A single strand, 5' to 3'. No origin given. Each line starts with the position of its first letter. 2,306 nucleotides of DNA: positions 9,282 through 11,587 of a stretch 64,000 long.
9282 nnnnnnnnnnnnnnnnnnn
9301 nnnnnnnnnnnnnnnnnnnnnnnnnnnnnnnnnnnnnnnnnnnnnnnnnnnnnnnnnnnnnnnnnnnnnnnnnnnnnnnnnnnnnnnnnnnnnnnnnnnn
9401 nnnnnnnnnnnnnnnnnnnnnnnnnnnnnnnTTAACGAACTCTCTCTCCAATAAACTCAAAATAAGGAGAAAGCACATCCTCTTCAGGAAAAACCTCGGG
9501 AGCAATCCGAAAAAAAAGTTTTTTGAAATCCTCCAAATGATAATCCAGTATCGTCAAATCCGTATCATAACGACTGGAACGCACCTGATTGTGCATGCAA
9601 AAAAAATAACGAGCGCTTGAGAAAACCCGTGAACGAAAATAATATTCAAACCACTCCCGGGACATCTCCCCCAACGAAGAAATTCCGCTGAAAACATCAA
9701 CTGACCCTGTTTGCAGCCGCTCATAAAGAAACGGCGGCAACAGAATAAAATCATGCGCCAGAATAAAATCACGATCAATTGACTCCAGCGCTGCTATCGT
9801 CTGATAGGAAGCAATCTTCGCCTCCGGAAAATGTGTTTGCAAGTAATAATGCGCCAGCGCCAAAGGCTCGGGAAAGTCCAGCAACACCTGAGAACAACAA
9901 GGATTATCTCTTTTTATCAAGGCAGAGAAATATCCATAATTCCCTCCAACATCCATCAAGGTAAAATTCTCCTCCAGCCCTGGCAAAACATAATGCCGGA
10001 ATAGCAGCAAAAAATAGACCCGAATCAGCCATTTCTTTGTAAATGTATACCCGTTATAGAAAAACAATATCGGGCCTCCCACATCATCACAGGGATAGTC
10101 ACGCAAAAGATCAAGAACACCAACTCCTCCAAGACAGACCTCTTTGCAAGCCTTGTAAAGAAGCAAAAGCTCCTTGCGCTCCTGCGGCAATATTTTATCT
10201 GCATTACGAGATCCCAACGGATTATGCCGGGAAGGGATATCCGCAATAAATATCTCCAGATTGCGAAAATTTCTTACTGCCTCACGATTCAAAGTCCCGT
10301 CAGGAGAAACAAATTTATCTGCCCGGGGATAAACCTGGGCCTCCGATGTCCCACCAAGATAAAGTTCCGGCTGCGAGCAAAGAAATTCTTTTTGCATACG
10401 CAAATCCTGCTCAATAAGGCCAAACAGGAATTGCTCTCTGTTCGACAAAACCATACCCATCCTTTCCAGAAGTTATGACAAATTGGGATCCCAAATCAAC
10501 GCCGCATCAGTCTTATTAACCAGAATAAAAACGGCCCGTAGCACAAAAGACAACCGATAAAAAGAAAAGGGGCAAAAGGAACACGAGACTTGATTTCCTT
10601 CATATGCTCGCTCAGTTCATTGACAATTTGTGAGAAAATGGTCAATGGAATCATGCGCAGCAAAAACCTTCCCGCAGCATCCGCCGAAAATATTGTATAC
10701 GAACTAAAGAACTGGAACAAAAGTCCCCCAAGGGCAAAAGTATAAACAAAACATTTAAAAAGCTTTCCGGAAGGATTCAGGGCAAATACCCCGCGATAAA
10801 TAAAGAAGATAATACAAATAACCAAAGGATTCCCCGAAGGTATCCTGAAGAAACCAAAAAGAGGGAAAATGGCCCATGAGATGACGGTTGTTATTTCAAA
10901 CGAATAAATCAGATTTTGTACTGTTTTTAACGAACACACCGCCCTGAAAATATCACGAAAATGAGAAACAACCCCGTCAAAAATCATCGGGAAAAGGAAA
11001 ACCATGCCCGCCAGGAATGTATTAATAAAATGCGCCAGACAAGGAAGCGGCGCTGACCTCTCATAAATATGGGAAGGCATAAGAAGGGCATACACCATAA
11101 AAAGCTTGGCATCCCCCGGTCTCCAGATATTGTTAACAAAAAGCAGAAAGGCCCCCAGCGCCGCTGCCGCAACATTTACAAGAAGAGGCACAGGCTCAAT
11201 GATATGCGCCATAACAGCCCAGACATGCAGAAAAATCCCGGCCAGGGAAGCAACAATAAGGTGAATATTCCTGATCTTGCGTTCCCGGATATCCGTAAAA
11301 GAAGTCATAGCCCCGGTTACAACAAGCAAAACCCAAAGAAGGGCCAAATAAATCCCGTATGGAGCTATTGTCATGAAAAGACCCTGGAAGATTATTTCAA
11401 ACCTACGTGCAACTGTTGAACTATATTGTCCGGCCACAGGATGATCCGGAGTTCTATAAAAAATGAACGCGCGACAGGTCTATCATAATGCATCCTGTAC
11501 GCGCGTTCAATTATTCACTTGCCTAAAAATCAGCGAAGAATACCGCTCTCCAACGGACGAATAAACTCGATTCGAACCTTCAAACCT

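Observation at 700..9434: Repeated 18-bp motif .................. in duplicated 5' modules of the paralogs, with tandem slippage repeats and a dead start codon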

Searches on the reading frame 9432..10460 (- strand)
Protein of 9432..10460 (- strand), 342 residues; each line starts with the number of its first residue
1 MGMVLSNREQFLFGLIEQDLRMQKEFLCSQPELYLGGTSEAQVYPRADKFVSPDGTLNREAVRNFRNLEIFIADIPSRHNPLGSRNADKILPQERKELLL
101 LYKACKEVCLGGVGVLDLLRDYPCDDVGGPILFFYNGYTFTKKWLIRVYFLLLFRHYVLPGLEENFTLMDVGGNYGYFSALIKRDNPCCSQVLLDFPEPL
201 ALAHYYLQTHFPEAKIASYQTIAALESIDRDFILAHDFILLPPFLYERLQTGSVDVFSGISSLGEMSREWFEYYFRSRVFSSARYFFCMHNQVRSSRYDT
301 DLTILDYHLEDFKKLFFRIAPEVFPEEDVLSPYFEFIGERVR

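Call 9: search_protein_families(library=pfam, proteins=[window:9432-10460:-], max_evalue=0.01)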
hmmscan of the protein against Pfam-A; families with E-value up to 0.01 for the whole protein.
window:9432-10460:- (342 aa): 0 families

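Call 44: find_homologous_proteins(query=window:9432-10460:-, max_evalue=1e-10)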
Query window:9432-10460:- (342 aa): 22 proteins with E <= 1e-10 among 3212 candidates.
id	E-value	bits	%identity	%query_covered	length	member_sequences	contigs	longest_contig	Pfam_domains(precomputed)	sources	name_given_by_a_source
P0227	9.6e-231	783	100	99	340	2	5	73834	-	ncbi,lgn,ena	-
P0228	1.7e-197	674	88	99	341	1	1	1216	-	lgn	-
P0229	3.7e-103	363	49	100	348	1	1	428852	-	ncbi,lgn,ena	-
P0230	3.5e-72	262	42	98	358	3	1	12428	-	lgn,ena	-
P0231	1.7e-70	256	40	98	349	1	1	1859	-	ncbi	-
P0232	2.4e-70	256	43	97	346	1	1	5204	-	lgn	-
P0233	2.3e-69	252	41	95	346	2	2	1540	-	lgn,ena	-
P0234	2.5e-69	252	41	97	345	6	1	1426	-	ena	-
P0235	2.4e-68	249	41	96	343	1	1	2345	-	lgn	-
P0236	2.5e-67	246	44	85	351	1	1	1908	-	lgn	-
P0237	1.2e-66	243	41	97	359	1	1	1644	-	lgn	-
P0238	3.8e-66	242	40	97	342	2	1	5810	-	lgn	-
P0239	1.2e-65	240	39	99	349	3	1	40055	-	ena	-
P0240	2.5e-65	239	40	97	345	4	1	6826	-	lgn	-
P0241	4.2e-65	238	41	97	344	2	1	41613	-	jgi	jgi:putative sugar O-methyltransferase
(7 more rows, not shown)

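Call 45: find_encoding_contigs(protein=P0228, flank=3000, max_places=4)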
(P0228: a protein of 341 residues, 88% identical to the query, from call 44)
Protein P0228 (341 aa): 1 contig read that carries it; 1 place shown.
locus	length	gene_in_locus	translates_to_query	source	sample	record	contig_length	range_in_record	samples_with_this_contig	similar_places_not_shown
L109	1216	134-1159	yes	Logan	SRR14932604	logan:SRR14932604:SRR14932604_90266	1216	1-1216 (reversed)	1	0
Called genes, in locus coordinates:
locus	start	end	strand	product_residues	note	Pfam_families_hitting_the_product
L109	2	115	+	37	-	?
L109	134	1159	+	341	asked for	-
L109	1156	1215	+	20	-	?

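Call 46: find_encoding_contigs(protein=P0229, flank=10000, max_places=3)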
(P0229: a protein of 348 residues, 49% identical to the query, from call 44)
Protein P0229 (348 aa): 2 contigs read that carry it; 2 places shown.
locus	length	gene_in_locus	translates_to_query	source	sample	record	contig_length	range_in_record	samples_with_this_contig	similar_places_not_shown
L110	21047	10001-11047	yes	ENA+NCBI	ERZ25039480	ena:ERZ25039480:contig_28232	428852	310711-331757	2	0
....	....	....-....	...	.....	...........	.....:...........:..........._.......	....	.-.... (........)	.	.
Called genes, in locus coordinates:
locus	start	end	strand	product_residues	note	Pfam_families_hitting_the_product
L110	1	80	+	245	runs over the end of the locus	-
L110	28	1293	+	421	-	-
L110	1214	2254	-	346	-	PF04055:Radical_SAM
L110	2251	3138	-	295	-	PF01478:Peptidase_A24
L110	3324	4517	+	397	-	PF04055:Radical_SAM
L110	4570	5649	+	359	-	PF04055:Radical_SAM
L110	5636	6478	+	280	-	-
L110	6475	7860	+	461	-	PF04055:Radical_SAM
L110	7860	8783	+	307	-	PF02558:ApbA, PF08546:ApbA_C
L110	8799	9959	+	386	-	PF00501:AMP-binding (weak)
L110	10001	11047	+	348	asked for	-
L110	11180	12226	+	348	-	PF13353:Fer4_12 (weak), PF04055:Radical_SAM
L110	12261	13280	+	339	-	PF04055:Radical_SAM, PF13353:Fer4_12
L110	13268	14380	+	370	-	PF00155:Aminotran_1_2, PF00266:Aminotran_5 (weak), PF01041:DegT_DnrJ_EryC1, PF01053:Cys_Met_Meta_PP (weak)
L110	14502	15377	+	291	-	PF04055:Radical_SAM (weak)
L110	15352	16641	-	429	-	PF04101:Glyco_tran_28_C (weak)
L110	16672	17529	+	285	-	PF00685:Sulfotransfer_1, PF13469:Sulfotransfer_3 (faint)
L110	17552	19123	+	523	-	PF05935:Arylsulfotrans (faint), PF14269:Arylsulfotran_2 (weak)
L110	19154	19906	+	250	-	PF10096:DUF2334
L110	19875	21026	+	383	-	PF04055:Radical_SAM, PF13186:SPASM (weak)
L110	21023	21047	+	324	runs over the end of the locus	PF04055:Radical_SAM, PF13186:SPASM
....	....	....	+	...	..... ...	-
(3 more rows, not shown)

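Call 75: search_protein_families(library=ncbifam, proteins=[window:9432-10460:-], max_evalue=0.01)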
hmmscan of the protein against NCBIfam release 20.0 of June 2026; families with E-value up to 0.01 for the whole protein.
window:9432-10460:- (342 aa): 1 family
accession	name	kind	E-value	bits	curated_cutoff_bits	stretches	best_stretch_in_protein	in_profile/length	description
TIGR04371.1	methyltran_NanM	subfamily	4.5e-27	95.3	44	1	120-288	106-271/273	putative sugar O-methyltransferase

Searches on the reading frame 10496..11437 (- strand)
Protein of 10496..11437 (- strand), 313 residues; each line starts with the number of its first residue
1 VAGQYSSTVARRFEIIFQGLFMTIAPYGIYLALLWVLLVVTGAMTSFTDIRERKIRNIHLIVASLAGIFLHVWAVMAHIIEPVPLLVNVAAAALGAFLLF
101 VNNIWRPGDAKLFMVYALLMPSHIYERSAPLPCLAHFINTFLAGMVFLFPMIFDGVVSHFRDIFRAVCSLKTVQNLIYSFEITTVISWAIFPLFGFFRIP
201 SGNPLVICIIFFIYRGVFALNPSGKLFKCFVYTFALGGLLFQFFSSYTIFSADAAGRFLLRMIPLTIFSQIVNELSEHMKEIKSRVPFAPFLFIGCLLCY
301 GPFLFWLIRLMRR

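Call 9: search_protein_families(library=pfam, proteins=[window:10496-11437:-], max_evalue=0.01)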
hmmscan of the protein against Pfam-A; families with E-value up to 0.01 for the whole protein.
window:10496-11437:- (313 aa): 1 family
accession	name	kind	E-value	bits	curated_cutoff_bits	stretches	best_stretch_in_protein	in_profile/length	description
PF01478.23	Peptidase_A24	-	2.9e-06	28.1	26.5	1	38-147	3-102/104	Type IV leader peptidase family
